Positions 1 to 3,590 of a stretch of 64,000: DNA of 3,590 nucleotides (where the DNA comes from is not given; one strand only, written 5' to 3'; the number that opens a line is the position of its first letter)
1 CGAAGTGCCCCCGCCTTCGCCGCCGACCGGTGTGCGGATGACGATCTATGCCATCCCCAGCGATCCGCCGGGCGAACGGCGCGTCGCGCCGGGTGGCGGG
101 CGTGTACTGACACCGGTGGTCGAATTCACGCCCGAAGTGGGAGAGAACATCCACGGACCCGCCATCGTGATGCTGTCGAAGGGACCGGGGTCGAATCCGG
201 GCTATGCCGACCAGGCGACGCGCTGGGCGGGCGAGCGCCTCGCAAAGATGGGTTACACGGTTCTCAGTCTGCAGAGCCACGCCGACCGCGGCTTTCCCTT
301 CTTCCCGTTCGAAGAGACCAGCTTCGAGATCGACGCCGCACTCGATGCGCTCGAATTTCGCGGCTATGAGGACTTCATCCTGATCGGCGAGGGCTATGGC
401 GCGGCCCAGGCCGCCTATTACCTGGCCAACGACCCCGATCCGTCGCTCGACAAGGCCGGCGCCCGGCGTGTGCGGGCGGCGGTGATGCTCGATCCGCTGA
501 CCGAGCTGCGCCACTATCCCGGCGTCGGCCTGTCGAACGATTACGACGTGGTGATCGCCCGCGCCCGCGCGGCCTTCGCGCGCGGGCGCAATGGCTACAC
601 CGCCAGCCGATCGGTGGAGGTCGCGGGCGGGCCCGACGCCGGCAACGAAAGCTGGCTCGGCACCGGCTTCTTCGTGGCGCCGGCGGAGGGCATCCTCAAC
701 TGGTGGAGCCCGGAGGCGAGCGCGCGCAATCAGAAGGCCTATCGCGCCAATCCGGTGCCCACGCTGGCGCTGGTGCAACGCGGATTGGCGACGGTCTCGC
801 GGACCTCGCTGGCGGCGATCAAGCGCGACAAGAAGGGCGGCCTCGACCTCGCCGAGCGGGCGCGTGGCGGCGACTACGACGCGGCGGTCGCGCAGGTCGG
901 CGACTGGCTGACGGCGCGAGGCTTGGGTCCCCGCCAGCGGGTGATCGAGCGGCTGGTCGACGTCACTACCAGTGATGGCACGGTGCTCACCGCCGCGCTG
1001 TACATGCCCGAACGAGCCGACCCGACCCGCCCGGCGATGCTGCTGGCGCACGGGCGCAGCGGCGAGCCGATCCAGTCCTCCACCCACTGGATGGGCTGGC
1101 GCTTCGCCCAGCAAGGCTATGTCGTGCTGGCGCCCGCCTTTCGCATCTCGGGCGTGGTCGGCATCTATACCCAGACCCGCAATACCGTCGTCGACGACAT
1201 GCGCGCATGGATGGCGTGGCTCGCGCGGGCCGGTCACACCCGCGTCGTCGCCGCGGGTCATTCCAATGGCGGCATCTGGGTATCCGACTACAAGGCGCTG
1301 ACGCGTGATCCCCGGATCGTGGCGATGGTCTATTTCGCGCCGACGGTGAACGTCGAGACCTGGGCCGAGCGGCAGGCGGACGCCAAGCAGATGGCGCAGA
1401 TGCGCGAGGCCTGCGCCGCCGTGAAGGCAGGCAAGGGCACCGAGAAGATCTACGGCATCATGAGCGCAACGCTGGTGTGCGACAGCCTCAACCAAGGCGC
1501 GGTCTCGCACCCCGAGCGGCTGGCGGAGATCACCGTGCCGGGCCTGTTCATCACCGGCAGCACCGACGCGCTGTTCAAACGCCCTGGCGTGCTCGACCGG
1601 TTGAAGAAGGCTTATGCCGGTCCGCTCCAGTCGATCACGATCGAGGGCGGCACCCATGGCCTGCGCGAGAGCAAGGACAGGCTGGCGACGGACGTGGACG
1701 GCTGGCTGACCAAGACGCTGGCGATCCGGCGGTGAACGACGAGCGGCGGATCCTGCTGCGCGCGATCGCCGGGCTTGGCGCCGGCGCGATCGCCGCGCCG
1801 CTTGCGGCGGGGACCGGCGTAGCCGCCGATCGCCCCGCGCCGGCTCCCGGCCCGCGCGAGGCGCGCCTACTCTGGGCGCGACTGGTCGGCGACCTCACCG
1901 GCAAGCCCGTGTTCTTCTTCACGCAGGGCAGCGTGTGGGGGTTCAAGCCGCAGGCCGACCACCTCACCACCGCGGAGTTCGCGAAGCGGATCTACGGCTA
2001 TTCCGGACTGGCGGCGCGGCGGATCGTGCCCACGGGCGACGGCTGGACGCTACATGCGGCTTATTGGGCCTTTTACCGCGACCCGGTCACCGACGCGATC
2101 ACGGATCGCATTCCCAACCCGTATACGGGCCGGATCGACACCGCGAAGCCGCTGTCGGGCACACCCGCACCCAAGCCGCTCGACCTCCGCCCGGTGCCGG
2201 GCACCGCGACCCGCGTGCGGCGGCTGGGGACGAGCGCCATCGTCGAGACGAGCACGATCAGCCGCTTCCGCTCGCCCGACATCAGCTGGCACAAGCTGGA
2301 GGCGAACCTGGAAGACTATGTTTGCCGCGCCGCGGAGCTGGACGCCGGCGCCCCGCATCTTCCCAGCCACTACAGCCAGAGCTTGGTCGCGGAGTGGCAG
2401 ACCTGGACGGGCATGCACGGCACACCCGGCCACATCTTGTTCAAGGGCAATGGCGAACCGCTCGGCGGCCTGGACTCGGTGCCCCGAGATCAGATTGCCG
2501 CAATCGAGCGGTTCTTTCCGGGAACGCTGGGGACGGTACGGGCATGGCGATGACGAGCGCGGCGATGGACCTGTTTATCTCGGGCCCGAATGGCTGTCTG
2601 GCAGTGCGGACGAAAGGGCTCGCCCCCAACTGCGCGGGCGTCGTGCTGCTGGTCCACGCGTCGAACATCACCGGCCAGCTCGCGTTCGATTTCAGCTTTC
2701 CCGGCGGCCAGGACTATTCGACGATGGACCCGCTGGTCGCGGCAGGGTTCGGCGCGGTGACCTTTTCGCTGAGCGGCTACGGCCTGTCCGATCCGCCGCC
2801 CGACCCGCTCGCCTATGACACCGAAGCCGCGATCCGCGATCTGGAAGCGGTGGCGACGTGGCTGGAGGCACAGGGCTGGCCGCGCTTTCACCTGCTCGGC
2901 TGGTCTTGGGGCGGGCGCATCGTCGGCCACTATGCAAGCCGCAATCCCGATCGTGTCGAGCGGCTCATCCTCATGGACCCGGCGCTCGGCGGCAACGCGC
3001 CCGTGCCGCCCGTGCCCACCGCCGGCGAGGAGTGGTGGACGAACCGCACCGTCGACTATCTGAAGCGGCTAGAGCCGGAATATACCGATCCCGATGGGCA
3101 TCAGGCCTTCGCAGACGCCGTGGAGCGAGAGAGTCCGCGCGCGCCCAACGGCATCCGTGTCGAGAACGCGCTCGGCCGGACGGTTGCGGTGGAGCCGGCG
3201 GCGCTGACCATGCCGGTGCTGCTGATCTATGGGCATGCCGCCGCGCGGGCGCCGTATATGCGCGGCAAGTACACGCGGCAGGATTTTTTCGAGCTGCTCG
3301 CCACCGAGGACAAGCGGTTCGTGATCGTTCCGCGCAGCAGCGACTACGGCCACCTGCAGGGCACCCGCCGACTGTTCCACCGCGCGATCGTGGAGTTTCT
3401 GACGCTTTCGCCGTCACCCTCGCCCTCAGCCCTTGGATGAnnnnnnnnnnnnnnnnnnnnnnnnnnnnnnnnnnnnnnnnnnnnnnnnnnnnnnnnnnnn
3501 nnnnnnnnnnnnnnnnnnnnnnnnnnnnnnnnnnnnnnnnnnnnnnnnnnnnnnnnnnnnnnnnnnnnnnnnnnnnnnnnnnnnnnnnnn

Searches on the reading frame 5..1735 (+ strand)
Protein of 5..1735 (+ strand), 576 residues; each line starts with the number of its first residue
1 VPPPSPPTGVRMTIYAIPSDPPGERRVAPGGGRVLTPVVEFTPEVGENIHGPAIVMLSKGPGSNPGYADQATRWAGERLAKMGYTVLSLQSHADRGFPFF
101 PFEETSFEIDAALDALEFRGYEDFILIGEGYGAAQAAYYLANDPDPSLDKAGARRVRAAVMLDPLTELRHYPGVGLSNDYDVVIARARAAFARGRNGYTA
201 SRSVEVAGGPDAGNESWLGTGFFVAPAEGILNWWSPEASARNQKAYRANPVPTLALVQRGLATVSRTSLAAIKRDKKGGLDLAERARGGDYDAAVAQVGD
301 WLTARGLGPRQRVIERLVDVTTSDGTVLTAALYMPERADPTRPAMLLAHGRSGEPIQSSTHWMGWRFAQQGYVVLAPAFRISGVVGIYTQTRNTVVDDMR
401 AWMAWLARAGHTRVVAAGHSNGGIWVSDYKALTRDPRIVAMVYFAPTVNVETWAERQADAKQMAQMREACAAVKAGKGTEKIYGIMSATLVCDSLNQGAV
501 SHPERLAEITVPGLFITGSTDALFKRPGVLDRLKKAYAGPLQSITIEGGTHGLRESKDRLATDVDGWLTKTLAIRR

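Call 7: search_protein_families(library=pfam, proteins=[window:5-1735:+], max_evalue=0.01)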
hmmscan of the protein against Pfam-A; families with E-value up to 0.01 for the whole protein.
window:5-1735:+ (576 aa): 8 families
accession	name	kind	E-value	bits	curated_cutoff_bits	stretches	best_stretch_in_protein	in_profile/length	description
PF12146.15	Hydrolase_4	-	1e-09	38.5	27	1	341-551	3-232/239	Serine aminopeptidase, S33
PF12048.14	DUF3530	-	6.5e-07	29.4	29.8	1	108-151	181-216/310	Protein of unknown function (DUF3530)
PF02129.25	Peptidase_S15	-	8e-06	26.2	23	1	324-453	1-136/262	X-Pro dipeptidyl-peptidase (S15 family)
PF12740.14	PETase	-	3.9e-05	23.6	28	0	332-474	44-185/263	PET hydrolase-like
PF00326.27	Peptidase_S9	-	0.00014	21.9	22.6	1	367-456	10-107/213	Prolyl oligopeptidase family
PF00561.26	Abhydrolase_1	-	0.0019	18.4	25.8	0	120-164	67-102/245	alpha/beta hydrolase fold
PF01738.24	DLH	-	0.0025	17.9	21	0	330-423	3-108/217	Dienelactone hydrolase family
PF12695.13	Abhydrolase_5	-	0.0071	16.6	27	0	410-446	55-89/164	Alpha/beta hydrolase family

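Call 10: search_protein_families(library=ncbifam, proteins=[window:5-1735:+], max_evalue=0.01)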
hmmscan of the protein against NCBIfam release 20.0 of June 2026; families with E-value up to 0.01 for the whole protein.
window:5-1735:+ (576 aa): 1 family
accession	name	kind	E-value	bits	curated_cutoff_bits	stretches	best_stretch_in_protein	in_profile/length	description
NF051441.1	BisHyethTerphBdeA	equivalog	0.0002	20.7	520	0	333-474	89-228/305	bis(hydroxyethyl) terephthalate hydrolase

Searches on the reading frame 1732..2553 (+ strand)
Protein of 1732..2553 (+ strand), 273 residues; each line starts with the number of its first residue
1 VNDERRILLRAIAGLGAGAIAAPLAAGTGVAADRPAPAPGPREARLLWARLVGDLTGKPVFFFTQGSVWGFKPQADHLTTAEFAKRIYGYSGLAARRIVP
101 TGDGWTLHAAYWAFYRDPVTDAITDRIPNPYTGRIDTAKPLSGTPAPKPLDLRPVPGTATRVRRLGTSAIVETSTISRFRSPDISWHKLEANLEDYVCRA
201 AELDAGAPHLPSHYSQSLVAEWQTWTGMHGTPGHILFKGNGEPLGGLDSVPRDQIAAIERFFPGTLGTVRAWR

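Call 7: search_protein_families(library=pfam, proteins=[window:1732-2553:+], max_evalue=0.01)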
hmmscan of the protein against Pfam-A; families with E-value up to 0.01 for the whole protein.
window:1732-2553:+ (273 aa): 1 family
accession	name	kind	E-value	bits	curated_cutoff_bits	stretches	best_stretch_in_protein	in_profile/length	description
PF08894.16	DUF1838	-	5e-08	33.5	25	1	58-134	2-72/232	Protein of unknown function (DUF1838)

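Call 10: search_protein_families(library=ncbifam, proteins=[window:1732-2553:+], max_evalue=0.01)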
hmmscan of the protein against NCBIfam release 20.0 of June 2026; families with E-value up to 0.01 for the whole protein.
window:1732-2553:+ (273 aa): 0 families

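Call 12: search_solved_structures(query=window:1732-2553:+, max_evalue=1, show_alignments=2)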
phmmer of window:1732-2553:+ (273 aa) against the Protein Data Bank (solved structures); distinct sequences matched with E-value up to 1: 0.

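Call 16: find_homologous_proteins(query=window:1732-2553:+, max_evalue=0.001)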
Query window:1732-2553:+ (273 aa): 66 proteins with E <= 0.001 among 8000 candidates.
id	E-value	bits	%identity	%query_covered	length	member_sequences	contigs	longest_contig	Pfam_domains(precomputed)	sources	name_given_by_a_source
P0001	1.8e-163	561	90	100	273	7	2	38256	PF08894.17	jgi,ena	jgi:hypothetical protein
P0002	1.4e-144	499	82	99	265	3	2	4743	PF08894.17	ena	-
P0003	2.7e-113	396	68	98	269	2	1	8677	PF08894.17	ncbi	-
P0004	1.1e-110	388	69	84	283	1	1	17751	PF08894.17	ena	-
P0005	1.5e-109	384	64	99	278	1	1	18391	PF08894.17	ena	-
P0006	4.8e-109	382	63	99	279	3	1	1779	PF08894.17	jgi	jgi:hypothetical protein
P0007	5.7e-109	382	64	99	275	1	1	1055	PF08894.17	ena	-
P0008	2.2e-108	380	68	85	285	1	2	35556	PF08894.17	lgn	-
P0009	5.9e-107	375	64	98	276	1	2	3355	PF08894.17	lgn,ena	-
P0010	9.6e-106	371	68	88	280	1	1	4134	PF08894.17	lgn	-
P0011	7.2e-104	365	60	99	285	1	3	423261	PF08894.17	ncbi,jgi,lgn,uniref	ncbi:DUF1838 family protein [Blastomonas fulva]|uniref:DUF1838 family protein n=1 Tax=Blastomonas fu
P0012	1.1e-102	361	60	99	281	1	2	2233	PF08894.17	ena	-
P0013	4.5e-100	353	65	83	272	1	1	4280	PF08894.17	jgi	jgi:hypothetical protein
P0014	6.6e-100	352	61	98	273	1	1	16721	PF08894.17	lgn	-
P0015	2.4e-98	347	58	99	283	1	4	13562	PF08894.17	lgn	-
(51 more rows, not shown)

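Call 24: find_related_loci(query=A1, collection=genome_contigs, flank=10000)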
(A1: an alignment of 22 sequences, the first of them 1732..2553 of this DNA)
Query A1 (273 aa) in genome_contigs; peptide patterns used: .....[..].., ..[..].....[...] (x = any residue, [..] = any of these).
81 stretches matched a pattern; 17 encode a relative of the query (tblastn E <= 1e-3); 17 distinct loci.
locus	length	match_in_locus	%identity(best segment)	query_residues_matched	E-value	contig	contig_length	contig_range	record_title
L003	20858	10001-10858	49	4-272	8e-86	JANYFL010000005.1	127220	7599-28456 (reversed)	MAG: Betaproteobacteria bacterium isolate 339R_metabinner_16 339R_k141_1437070, whole genome shotgun sequence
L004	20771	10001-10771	52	33-272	7e-75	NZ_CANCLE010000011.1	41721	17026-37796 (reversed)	MAG: Phenylobacterium aquaticum isolate JR-MC-F-240519-4 JR-MC-F-240519-C696, whole genome shotgun sequence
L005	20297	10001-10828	47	4-272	1e-70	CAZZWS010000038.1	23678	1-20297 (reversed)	MAG: Beijerinckiaceae bacterium isolate Green_Q.bin.1 genome assembly, contig: NODE_208_length_23678_cov_6.860052, whole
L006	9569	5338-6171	42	4-272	6e-65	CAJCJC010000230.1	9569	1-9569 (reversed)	Alphaproteobacteria bacterium isolate BOG_genome_mining.73 genome assembly, contig: k141_12627883, whole genome shotgun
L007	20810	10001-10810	41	3-273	7e-61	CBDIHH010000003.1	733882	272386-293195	MAG: Caulobacteraceae bacterium isolate 78daf9a8-a3a1-4e7f-803e-de498bfe5e29 genome assembly, contig: contig_3, whole ge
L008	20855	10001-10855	42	5-272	1e-59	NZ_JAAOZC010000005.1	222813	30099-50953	Sphingomonas vulcanisoli strain CECT 8804 Ga0372438_05, whole genome shotgun sequence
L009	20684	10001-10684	48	48-272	7e-59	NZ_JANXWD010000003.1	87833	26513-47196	MAG: Phenylobacterium sp. isolate GL140_1_metabat_324 GL140_1_k141_82911, whole genome shotgun sequence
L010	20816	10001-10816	40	17-272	6e-56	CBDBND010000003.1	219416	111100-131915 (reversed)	MAG: Rhodospirillaceae bacterium isolate b55fd1ce-de5f-49db-9ad1-46d69e25669b genome assembly, contig: contig_3, whole g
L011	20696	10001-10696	43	46-273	2e-52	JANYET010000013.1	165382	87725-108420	MAG: Alphaproteobacteria bacterium isolate 338R_metabinner_41 338R_k141_1371111, whole genome shotgun sequence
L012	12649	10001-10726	37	48-272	2e-41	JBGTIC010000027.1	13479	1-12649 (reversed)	MAG: Gammaproteobacteria bacterium isolate JTS-RE254 k141_8889570, whole genome shotgun sequence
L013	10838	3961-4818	34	1-272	3e-40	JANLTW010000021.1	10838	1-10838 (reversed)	MAG: Gammaproteobacteria bacterium isolate OTE_25_metabat_121 OTE_25_k141_1593008, whole genome shotgun sequence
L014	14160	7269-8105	34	4-266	4e-40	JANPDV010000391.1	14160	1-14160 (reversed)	MAG: Gammaproteobacteria bacterium isolate VAR_78_metabat_326 VAR_78_k141_3759738, whole genome shotgun sequence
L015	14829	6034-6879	33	3-272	3e-38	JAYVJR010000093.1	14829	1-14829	MAG: Gammaproteobacteria bacterium isolate GL53_Down_metabinner_1 GL53_Down_metabinner_1_92, whole genome shotgun sequen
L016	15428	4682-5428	38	37-267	3e-36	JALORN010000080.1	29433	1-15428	MAG: Steroidobacteraceae bacterium isolate Prado182 scaffold_11498, whole genome shotgun sequence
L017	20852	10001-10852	32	3-265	2e-33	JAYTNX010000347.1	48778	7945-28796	MAG: Pseudomonadota bacterium isolate GFS_4011 GFS_4011_346, whole genome shotgun sequence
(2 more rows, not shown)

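Call 42: predict_structure(alignment_id=A1)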
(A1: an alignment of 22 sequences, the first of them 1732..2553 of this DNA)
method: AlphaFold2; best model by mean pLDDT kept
length: 273 residues; sequences in the alignment: 22
mean_pLDDT: 88.0   pTM: 0.80
mean pLDDT of the five models: 88.0, 87.2, 85.3, 85.1, 84.0
residues with pLDDT >= 90: 176; 70-90: 64; 50-70: 28; < 50: 5
segments of 3 or more residues with pLDDT < 50: 26-29
pLDDT, mean of each block of 10 residues (from residue 1): 79 60 50 84 96 97 96 86 92 97 95 96 93 88 92 91 96 92 78 97 97 94 57 85 96 97 95 90
secondary structure, 60 per line:
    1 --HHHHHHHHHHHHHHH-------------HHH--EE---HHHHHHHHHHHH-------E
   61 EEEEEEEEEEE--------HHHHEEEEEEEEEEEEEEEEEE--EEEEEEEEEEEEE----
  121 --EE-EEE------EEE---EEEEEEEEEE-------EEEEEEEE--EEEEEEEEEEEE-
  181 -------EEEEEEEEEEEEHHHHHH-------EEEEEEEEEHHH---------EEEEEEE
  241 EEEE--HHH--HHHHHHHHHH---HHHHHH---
elements in order: H3-17 H41-52 E60-71 H80-83 E84-101 E104-116 E126-128 E135-137 E141-150 E158-165 E168-179 E188-199 H200-205 E213-221 E234-244 H252-261 H265-270

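Call 46: fold_search(model_id=the predicted structure, library=pdb)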
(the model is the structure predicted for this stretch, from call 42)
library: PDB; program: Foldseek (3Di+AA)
matches with E <= 10: 911; with E <= 0.001: 0
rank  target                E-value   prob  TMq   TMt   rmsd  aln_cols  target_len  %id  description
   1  7n3v_B                1.4e-03  0.98  0.31  0.32  14.4       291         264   12  Crystal structure of Mycobacterium smegmatis LmcA (released 2022-04-13)
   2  5mx2_o                1.4e-03  0.97  0.26  0.28  10.9       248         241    8  Photosystem II depleted of the Mn4CaO5 cluster at 2.55 A resolution (released 2017-08-02)
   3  7n3v_A                2.0e-03  0.98  0.31  0.32  14.3       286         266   12  Crystal structure of Mycobacterium smegmatis LmcA (released 2022-04-13)
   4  7pi0_O                2.5e-03  0.91  0.23  0.26  10.9       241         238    8  Unstacked compact Dunaliella PSII (released 2022-08-17)
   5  7shw_B                3.1e-03  0.93  0.29  0.30  15.9       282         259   10  Crystal structure of Mycobacterium smegmatis LmcA with xenon (released 2022-04-13)
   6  6jlu_O                3.6e-03  0.87  0.24  0.26  10.6       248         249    9  Structure of PSII-FCP supercomplex from a centric diatom Chaetoceros gracilis at 3.02 angstrom resolution (released 2019-07-31)
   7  5xnm_O                3.6e-03  0.63  0.20  0.24  12.4       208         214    9  Structure of unstacked C2S2M2-type PSII-LHCII supercomplex from Pisum sativum (released 2017-09-20)
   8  7shw_A                4.9e-03  0.89  0.28  0.30  16.8       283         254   10  Crystal structure of Mycobacterium smegmatis LmcA with xenon (released 2022-04-13)
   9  3b7k_A                6.8e-03  0.28  0.15  0.15  15.9       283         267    8  Human Acyl-coenzyme A thioesterase 12 (released 2007-11-13)
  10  1k24                  7.1e-03  0.60  0.21  0.22  19.7       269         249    6  Crystal Structure of the OpcA Outer Membrane Adhesin/Invasin from Neisseria meningitidis (released 2002-03-27)
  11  7n8o_O                7.9e-03  0.75  0.22  0.24  11.4       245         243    8  High-resolution structure of photosystem II from the mesophilic cyanobacterium, Synechocystis sp. PCC 6803 (released 2021-12-29)
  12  7oui_O                1.3e-02  0.28  0.14  0.18  17.6       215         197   11  Structure of C2S2M2-type Photosystem supercomplex from Arabidopsis thaliana (digitonin-extracted) (released 2021-08-18)
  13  9i4t_O                1.3e-02  0.63  0.24  0.25  11.1       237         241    8  Photosystem II from Arabidopsis thaliana (released 2026-03-25)
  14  9fzc_A                2.1e-02  0.80  0.24  0.35  16.2       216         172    8  Structure of OmpA-short in complex with nanobody Nb01 (released 2024-07-17)
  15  8tow_O                2.2e-02  0.41  0.21  0.23  13.8       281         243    7  Structure of a mutated photosystem II complex reveals perturbation of the oxygen-evolving complex (released 2024-06-19)
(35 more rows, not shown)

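Call 69: search_protein_families(library=pfam, proteins=[L016:3097-4776:-, L014:3720-4325:-], max_evalue=0.001)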
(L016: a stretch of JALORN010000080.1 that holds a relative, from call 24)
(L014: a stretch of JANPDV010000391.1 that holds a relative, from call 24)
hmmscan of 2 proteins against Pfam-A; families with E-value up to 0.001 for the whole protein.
L016:3097-4776:- (560 aa): 0 families

L014:3720-4325:- (202 aa): 0 families

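Call 88: find_encoding_contigs(protein=P0011, flank=10000, max_places=1)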
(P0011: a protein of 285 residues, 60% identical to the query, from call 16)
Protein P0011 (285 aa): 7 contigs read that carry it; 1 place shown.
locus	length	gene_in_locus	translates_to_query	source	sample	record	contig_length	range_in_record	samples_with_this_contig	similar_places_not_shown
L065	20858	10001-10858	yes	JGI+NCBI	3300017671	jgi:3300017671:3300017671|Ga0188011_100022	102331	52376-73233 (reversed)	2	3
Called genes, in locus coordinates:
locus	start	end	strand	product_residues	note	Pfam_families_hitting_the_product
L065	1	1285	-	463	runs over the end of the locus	PF00330:Aconitase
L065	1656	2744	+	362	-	PF01425:Amidase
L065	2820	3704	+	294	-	PF00126:HTH_1, PF03466:LysR_substrate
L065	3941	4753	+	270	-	PF20434:BD-FAE, PF07859:Abhydrolase_3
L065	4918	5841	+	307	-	-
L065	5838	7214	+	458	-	PF03972:MmgE_PrpD_N, PF19305:MmgE_PrpD_C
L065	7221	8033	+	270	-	PF00561:Abhydrolase_1, PF03096:Ndr (weak), PF12146:Hydrolase_4, PF12697:Abhydrolase_6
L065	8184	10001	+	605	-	PF00561:Abhydrolase_1 (faint), PF12695:Abhydrolase_5 (faint), PF12146:Hydrolase_4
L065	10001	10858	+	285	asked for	PF08894:DUF1838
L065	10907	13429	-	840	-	PF07715:Plug, PF00593:TonB_dep_Rec_b-barrel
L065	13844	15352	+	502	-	PF00171:Aldedh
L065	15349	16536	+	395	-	PF00890:FAD_binding_2 (faint), PF01266:DAO (weak), PF01494:FAD_binding_3, PF13450:NAD_binding_8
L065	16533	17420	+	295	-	PF12697:Abhydrolase_6, PF00561:Abhydrolase_1, PF12146:Hydrolase_4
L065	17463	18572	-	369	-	PF05175:MTS (weak), PF13489:Methyltransf_23, PF01209:Ubie_methyltran (weak), PF08241:Methyltransf_11, PF08242:Methyltransf_12, PF13649:Methyltransf_25, PF13847:Methyltransf_31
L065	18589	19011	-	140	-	PF03928:HbpS-like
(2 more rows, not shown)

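Call 89: find_encoding_contigs(protein=P0001, flank=10000, max_places=1)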
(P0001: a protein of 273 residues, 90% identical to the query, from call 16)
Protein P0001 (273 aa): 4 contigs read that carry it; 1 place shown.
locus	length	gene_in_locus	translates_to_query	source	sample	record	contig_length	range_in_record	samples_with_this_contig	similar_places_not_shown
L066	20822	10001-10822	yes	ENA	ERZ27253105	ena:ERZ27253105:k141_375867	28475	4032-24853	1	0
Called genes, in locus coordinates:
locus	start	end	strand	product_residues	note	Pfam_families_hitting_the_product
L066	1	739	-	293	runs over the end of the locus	PF13714:PEP_mutase, PF00463:ICL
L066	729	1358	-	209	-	PF00694:Aconitase_C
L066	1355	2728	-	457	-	PF00330:Aconitase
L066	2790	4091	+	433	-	PF01425:Amidase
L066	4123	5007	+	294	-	PF00126:HTH_1, PF03466:LysR_substrate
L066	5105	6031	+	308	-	-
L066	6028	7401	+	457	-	PF03972:MmgE_PrpD_N, PF19305:MmgE_PrpD_C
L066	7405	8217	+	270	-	PF00561:Abhydrolase_1, PF12146:Hydrolase_4, PF12697:Abhydrolase_6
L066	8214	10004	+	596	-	PF12146:Hydrolase_4 (faint)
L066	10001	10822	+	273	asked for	PF08894:DUF1838 (faint)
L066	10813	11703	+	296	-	PF00561:Abhydrolase_1, PF12697:Abhydrolase_6, PF12146:Hydrolase_4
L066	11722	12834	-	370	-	PF01209:Ubie_methyltran (weak), PF05175:MTS, PF13489:Methyltransf_23, PF08241:Methyltransf_11, PF08242:Methyltransf_12, PF13649:Methyltransf_25, PF13847:Methyltransf_31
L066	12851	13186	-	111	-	-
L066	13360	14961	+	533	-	PF01565:FAD_binding_4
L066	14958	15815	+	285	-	PF02129:Peptidase_S15 (faint), PF12146:Hydrolase_4, PF00561:Abhydrolase_1, PF12697:Abhydrolase_6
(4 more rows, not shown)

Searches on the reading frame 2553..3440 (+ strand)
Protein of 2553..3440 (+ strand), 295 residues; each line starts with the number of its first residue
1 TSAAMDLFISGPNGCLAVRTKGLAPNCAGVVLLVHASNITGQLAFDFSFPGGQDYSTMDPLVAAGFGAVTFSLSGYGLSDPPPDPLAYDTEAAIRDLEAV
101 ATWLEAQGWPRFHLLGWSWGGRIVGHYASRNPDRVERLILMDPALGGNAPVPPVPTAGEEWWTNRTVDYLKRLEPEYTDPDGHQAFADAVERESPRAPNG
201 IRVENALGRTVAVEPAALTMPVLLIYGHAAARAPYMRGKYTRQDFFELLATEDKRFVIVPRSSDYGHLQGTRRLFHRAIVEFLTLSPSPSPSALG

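Call 7: search_protein_families(library=pfam, proteins=[window:2553-3440:+], max_evalue=0.01)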
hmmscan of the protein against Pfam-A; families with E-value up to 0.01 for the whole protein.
window:2553-3440:+ (295 aa): 3 families
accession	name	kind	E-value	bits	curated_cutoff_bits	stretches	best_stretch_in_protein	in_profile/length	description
PF00561.26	Abhydrolase_1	-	7.5e-19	68.8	25.8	1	55-157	17-108/245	alpha/beta hydrolase fold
PF12697.13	Abhydrolase_6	-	1.1e-12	49.5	26.3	1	31-263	1-203/217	Alpha/beta hydrolase family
PF12146.15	Hydrolase_4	-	3.2e-12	46.7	27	1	58-260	24-228/239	Serine aminopeptidase, S33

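Call 10: search_protein_families(library=ncbifam, proteins=[window:2553-3440:+], max_evalue=0.01)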
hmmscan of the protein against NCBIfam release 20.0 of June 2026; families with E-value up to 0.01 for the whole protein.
window:2553-3440:+ (295 aa): 16 families
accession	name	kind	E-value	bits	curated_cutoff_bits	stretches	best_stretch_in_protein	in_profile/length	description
NF045632.1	hydroxlase_HsaD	equivalog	9.6e-09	34.6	400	1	60-158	58-152/290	4,5:9,10-diseco-3-hydroxy-5,9,17-trioxoandrosta-1(10),2-diene-4-oate hydrolase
TIGR03695.1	menH_SHCHC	equivalog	9.6e-08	31.8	208.55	1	52-145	15-106/252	2-succinyl-6-hydroxy-2,4-cyclohexadiene-1-carboxylate synthase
TIGR03343.1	biphenyl_bphD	equivalog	3e-07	30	462.15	1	54-156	49-147/282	2-hydroxy-6-oxo-6-phenylhexa-2,4-dienoate hydrolase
NF051488.1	bifunc_PcaDC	exception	7.2e-07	28.7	390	1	63-143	36-111/375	bifunctional 3-oxoadipate enol-lactonase/4-carboxymuconolactone decarboxylase PcaDC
NF002043.0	PRK00870.1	subfamily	2.2e-06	27.3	265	1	58-146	66-151/302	haloalkane dehalogenase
NF050089.1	i_nPHAscl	equivalog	2.5e-06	26.8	300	1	94-142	67-116/288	intracellular short-chain-length polyhydroxyalkanoate depolymerase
TIGR01250.1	pro_imino_pep_2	subfamily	6.9e-06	25.8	167.65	1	65-142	52-128/288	proline iminopeptidase-family hydrolase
TIGR02427.1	protocat_pcaD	equivalog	1.6e-05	24.4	255.85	1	63-144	37-113/251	3-oxoadipate enol-lactonase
NF011457.0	PRK14875.1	equivalog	2.5e-05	23.4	307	1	98-144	186-232/372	acetoin dehydrogenase dihydrolipoyllysine-residue acetyltransferase subunit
TIGR01738.1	bioH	equivalog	2.6e-05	24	206.95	1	93-141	48-96/245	pimeloyl-ACP methyl ester esterase BioH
NF052614.1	AB_fold_OlsI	equivalog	3.5e-05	23.4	385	1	109-144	88-123/272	ornithine lipid biosynthesis O-acyltransferase OlsI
NF002938.0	PRK03592.1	equivalog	4.9e-05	22.8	241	1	69-145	60-131/298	haloalkane dehalogenase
TIGR03101.1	hydr2_PEP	hypoth_equivalog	5.6e-05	22.8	202.75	1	62-149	53-138/266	hydrolase 2, exosortase A system-associated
NF045945.1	ProImpepLactob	equivalog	0.00068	19.2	400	1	58-141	47-129/293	proline iminopeptidase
TIGR01249.1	pro_imino_pep_1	equivalog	0.0054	15.9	259.75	1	86-140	74-125/307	prolyl aminopeptidase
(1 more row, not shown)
